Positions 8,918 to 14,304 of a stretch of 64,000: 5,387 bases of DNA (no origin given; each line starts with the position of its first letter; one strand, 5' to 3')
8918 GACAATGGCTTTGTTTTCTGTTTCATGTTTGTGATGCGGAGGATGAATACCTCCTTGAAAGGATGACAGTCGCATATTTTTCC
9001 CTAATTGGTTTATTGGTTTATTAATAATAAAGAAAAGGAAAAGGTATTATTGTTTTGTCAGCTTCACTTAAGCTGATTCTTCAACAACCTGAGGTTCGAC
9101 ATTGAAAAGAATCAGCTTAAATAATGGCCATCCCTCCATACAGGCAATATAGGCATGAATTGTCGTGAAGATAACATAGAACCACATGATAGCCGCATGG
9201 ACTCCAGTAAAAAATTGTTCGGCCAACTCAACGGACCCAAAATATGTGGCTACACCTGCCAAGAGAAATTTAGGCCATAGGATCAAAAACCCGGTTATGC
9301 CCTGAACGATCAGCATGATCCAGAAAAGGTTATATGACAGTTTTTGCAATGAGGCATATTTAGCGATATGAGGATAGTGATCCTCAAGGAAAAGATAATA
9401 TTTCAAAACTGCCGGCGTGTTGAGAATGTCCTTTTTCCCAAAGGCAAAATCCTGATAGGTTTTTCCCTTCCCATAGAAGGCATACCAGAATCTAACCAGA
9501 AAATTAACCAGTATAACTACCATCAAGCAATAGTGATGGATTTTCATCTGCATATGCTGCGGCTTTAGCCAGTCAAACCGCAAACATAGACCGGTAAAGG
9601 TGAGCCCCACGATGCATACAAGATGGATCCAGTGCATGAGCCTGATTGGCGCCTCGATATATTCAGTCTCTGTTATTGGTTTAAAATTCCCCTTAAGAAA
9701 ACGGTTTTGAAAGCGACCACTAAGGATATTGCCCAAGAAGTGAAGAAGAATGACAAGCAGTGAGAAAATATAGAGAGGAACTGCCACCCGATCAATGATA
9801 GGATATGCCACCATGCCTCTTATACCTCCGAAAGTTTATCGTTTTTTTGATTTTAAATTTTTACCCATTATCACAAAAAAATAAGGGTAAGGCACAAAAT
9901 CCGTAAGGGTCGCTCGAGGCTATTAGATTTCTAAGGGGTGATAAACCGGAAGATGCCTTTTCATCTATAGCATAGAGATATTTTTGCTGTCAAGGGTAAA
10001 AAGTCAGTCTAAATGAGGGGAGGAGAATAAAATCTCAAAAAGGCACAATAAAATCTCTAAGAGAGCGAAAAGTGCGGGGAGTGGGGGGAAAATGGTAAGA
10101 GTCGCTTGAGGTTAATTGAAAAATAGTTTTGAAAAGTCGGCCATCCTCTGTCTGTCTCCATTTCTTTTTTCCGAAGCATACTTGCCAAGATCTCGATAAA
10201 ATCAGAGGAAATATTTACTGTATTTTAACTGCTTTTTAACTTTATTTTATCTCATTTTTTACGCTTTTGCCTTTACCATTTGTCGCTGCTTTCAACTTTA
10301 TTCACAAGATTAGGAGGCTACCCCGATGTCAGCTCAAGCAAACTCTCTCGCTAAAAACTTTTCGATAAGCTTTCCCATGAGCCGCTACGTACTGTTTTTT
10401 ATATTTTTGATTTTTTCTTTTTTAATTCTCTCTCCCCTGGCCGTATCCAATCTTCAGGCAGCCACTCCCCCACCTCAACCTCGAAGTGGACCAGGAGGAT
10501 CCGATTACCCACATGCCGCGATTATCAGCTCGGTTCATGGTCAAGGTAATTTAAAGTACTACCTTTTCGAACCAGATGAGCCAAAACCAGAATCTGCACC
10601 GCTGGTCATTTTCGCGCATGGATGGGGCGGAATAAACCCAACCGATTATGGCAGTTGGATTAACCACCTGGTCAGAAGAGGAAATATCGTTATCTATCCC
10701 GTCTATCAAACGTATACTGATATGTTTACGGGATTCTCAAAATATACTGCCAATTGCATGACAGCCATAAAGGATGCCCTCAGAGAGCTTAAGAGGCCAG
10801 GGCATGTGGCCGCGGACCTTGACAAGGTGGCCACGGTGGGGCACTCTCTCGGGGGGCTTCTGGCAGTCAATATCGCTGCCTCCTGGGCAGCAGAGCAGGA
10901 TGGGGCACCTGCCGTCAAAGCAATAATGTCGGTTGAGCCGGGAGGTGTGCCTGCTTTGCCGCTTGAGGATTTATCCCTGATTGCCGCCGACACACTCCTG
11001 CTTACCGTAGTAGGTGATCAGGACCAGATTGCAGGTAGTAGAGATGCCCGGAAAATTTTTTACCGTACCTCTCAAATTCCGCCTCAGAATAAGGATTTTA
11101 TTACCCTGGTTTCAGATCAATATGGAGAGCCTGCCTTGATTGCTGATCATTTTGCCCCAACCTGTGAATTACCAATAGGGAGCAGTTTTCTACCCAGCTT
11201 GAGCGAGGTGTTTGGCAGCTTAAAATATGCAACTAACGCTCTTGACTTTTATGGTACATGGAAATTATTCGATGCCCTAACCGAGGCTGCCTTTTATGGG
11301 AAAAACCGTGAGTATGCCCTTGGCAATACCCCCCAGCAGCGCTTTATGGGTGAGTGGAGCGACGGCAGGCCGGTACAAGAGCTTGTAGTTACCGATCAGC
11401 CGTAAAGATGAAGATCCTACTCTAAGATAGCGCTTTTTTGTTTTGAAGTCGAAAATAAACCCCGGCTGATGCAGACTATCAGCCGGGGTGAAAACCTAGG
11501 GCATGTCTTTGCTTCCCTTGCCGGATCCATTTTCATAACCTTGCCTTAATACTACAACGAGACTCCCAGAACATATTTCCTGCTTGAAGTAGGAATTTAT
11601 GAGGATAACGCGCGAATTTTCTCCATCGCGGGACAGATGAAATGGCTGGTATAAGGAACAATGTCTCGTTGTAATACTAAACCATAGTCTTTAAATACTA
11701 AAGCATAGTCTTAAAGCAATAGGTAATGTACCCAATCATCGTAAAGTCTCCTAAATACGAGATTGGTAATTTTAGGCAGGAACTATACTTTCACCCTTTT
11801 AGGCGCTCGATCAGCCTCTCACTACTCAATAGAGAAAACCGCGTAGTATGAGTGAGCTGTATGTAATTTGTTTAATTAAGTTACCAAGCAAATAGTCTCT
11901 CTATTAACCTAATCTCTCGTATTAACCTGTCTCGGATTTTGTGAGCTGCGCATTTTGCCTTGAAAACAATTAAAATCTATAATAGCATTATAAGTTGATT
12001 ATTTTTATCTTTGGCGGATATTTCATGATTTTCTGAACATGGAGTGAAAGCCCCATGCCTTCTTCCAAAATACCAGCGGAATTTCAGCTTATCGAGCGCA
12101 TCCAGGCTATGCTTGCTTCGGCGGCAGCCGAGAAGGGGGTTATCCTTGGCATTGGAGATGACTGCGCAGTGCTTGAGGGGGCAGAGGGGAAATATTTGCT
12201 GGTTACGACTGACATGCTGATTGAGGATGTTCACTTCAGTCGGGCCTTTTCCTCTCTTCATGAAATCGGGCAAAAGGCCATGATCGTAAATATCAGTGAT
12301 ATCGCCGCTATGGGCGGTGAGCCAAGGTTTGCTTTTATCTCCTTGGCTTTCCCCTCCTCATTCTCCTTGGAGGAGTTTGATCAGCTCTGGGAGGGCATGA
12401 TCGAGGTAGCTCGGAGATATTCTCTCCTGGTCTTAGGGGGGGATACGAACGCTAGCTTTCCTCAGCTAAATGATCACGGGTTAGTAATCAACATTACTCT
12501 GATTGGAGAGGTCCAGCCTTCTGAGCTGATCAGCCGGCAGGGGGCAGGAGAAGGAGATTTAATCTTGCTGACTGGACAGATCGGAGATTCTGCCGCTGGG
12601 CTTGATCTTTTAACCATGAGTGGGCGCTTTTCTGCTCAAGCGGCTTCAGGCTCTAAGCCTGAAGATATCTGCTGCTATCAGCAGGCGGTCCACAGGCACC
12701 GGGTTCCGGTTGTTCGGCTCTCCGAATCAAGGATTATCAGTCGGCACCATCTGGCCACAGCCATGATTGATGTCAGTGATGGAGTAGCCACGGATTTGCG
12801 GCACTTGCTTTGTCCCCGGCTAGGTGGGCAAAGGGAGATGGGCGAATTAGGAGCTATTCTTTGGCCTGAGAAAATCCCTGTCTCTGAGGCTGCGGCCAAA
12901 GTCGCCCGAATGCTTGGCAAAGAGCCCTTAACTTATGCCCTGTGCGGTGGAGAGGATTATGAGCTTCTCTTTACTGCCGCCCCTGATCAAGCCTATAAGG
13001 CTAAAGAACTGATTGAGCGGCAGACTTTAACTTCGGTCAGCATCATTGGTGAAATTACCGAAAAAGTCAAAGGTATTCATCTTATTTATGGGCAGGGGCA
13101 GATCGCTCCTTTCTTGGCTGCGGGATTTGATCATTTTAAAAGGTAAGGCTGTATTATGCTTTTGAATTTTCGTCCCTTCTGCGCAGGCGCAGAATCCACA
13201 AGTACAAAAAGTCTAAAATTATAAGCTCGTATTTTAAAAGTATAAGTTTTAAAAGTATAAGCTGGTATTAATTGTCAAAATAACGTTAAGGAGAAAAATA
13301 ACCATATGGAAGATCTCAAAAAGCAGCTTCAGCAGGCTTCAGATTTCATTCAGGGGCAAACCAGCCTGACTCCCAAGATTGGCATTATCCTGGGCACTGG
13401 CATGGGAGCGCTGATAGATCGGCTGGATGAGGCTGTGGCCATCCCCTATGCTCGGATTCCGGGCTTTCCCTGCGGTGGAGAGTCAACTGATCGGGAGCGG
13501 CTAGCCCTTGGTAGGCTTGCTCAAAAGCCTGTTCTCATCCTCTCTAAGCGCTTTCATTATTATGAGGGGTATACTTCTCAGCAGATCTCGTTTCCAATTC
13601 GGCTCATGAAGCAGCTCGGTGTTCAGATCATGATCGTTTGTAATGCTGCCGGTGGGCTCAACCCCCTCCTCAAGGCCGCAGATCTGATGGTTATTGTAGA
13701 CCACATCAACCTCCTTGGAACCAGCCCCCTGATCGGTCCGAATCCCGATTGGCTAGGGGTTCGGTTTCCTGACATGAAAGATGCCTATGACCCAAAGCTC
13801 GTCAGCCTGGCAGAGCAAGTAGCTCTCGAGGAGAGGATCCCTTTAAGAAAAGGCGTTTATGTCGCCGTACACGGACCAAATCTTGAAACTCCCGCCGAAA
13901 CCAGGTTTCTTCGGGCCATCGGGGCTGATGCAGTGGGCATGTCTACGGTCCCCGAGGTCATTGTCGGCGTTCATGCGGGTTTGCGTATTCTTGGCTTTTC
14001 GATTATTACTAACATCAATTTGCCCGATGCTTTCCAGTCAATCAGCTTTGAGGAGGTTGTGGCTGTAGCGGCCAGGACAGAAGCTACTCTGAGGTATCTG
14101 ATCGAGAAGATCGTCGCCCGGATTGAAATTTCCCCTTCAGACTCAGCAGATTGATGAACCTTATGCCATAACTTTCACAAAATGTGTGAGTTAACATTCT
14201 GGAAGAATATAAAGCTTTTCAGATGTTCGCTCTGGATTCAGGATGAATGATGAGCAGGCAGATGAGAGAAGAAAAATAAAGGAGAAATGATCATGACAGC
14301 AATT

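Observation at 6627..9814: Minimal cytochrome b - RnfC - RnfD operon without rnfG/E/A/B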

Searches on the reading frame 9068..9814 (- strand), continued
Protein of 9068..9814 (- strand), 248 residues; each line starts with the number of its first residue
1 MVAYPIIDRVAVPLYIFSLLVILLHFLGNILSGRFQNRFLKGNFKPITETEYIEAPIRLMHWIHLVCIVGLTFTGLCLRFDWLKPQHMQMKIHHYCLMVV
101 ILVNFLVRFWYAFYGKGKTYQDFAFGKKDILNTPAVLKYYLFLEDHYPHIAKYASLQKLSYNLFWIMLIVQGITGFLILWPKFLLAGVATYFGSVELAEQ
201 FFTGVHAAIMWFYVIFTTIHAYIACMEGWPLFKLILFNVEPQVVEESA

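Call 80: search_solved_structures(query=A1, max_evalue=10, show_alignments=4)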
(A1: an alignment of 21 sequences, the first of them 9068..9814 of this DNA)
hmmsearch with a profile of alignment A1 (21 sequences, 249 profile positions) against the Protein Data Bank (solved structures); distinct sequences matched with E-value up to 10: 1.
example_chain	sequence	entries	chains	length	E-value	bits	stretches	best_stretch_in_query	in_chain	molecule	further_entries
4gd3_A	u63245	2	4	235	0.0007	22.4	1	48-228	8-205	Ni/Fe-hydrogenase 1 B-type cytochrome subunit | Probable Ni/Fe-hydrogenase 1 B-type cytochrome subunit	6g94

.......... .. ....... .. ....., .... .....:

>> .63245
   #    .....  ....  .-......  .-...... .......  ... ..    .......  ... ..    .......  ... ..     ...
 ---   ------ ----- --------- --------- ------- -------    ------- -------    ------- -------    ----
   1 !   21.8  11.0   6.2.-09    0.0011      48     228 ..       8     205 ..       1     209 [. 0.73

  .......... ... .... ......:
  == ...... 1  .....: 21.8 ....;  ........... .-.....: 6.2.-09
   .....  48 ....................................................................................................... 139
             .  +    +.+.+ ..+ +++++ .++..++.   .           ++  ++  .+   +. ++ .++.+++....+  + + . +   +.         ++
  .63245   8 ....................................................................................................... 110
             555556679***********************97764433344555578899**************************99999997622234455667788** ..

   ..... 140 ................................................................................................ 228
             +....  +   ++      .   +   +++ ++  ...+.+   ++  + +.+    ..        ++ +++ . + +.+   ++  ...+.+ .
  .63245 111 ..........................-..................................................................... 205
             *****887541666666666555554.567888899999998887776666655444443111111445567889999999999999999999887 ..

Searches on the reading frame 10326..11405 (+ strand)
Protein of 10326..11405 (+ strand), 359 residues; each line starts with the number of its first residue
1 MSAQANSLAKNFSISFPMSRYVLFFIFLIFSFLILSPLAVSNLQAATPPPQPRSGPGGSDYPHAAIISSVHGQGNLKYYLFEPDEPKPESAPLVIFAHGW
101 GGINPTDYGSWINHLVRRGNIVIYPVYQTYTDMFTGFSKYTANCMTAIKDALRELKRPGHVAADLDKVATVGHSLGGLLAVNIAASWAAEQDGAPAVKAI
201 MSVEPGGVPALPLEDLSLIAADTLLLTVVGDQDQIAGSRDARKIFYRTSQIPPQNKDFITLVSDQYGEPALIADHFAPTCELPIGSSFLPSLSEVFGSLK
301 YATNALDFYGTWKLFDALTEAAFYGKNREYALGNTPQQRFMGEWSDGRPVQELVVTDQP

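Call 4: search_protein_families(library=pfam, proteins=[window:10326-11405:+], max_evalue=0.01)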
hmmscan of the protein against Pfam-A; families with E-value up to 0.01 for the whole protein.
window:10326-11405:+ (359 aa): 8 families
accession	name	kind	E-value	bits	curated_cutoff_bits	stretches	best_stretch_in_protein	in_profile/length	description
PF07224.18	Chlorophyllase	-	8.5e-08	31.8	26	1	91-190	42-140/301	Chlorophyllase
PF05057.20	DUF676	-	0.00026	21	20.3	1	92-188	6-100/217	Putative serine esterase (DUF676)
PF01738.24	DLH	-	0.00034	20.7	21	1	78-190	3-120/217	Dienelactone hydrolase family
PF12697.13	Abhydrolase_6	-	0.0011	20.2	26.3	1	94-220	1-109/217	Alpha/beta hydrolase family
PF07859.19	Abhydrolase_3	-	0.0011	19.2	25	1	150-206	54-109/210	alpha/beta hydrolase fold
PF00561.26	Abhydrolase_1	-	0.0039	17.3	25.8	0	160-205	63-102/245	alpha/beta hydrolase fold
PF12146.15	Hydrolase_4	-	0.0061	16.3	27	0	160-194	76-104/239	Serine aminopeptidase, S33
PF01764.32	Lipase_3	-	0.0085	16.4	22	0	131-192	32-88/140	Lipase (class 3)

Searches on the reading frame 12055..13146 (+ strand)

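Call 57: search_protein_families(library=ncbifam, proteins=[window:12055-13146:+], max_evalue=0.00001)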
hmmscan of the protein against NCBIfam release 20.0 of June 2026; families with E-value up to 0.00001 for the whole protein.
window:12055-13146:+ (363 aa): 12 families
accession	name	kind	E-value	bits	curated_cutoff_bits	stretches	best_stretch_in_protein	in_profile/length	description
TIGR01379.1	thiL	equivalog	3.8e-81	272.5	184.15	1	9-361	2-320/320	thiamine-phosphate kinase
NF004351.0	PRK05731.1-4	equivalog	2e-59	201.3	324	1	9-322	16-295/321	thiamine-phosphate kinase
NF004350.0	PRK05731.1-1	equivalog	4.9e-51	173.5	441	1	8-362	4-323/325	thiamine-phosphate kinase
NF004353.0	PRK05731.2-2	equivalog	3.7e-46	157.6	301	1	32-362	17-303/311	thiamine-phosphate kinase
NF004354.0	PRK05731.2-3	equivalog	4.9e-42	144.2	204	1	32-252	15-204/273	thiamine-phosphate kinase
TIGR02124.1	hypE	equivalog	4.4e-21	75.2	251.6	1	19-183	20-176/332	hydrogenase expression/formation protein HypE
TIGR04049.1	AIR_rel_sll0787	hypoth_equivalog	7.8e-16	58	321.3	1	17-172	24-166/318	sll0787 family AIR synthase-like protein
TIGR00476.1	selD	equivalog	1.5e-14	53.9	125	1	17-177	28-177/311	selenide, water dikinase SelD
TIGR03267.1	methan_mark_2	hypoth_equivalog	1.6e-13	50.5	365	1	15-173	23-171/323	methanogenesis marker 2 protein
TIGR00878.1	purM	equivalog_domain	1.9e-09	37.2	236.35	1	8-185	12-190/332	phosphoribosylformylglycinamidine cyclo-ligase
NF002098.0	PRK00943.1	equivalog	4.5e-07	29.1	299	1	32-177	45-181/347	selenide, water dikinase SelD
NF010705.0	PRK14105.1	equivalog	4.9e-07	28.9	291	1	23-340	36-332/345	selenide, water dikinase SelD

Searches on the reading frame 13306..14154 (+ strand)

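Call 57: search_protein_families(library=ncbifam, proteins=[window:13306-14154:+], max_evalue=0.00001)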
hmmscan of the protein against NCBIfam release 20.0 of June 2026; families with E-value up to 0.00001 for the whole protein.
window:13306-14154:+ (282 aa): 11 families
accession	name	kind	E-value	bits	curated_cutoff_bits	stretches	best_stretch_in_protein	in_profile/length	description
NF006054.0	PRK08202.1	equivalog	5.1e-99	331.2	218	1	3-272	3-273/274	purine-nucleoside phosphorylase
TIGR01700.1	PNPH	equivalog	4.9e-90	301.3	293.35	1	24-271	1-249/249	purine nucleoside phosphorylase I, inosine and guanosine-specific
TIGR01697.1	PNPH-PUNA-XAPA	subfamily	3e-87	292.1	197.1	1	24-270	1-246/247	inosine/guanosine/xanthosine phosphorylase family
TIGR01698.1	PUNP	equivalog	7.9e-68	228.5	302.6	1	25-270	2-244/245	purine-nucleoside phosphorylase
TIGR01699.1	XAPA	equivalog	4.1e-57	193.6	370.9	1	24-267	1-244/248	xanthosine phosphorylase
TIGR01694.1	MTAP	equivalog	1.4e-21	76.9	274.85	1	25-271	2-239/240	S-methyl-5'-thioadenosine phosphorylase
NF006334.0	PRK08564.1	equivalog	1e-16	60.9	382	1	21-274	6-251/267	S-methyl-5'-thioadenosine phosphorylase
NF006599.0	PRK09136.1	equivalog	3.2e-15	56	223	1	65-271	36-245/247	S-methyl-5'-thioinosine phosphorylase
NF005876.0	PRK07823.1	equivalog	4e-12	45.8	306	1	22-275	5-247/267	S-methyl-5'-thioadenosine phosphorylase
NF006492.0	PRK08931.1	equivalog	9.2e-12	44.9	437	1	23-274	4-248/291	S-methyl-5'-thioadenosine phosphorylase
NF005657.0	PRK07432.1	equivalog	3e-11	43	453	1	24-280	5-257/291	S-methyl-5'-thioadenosine phosphorylase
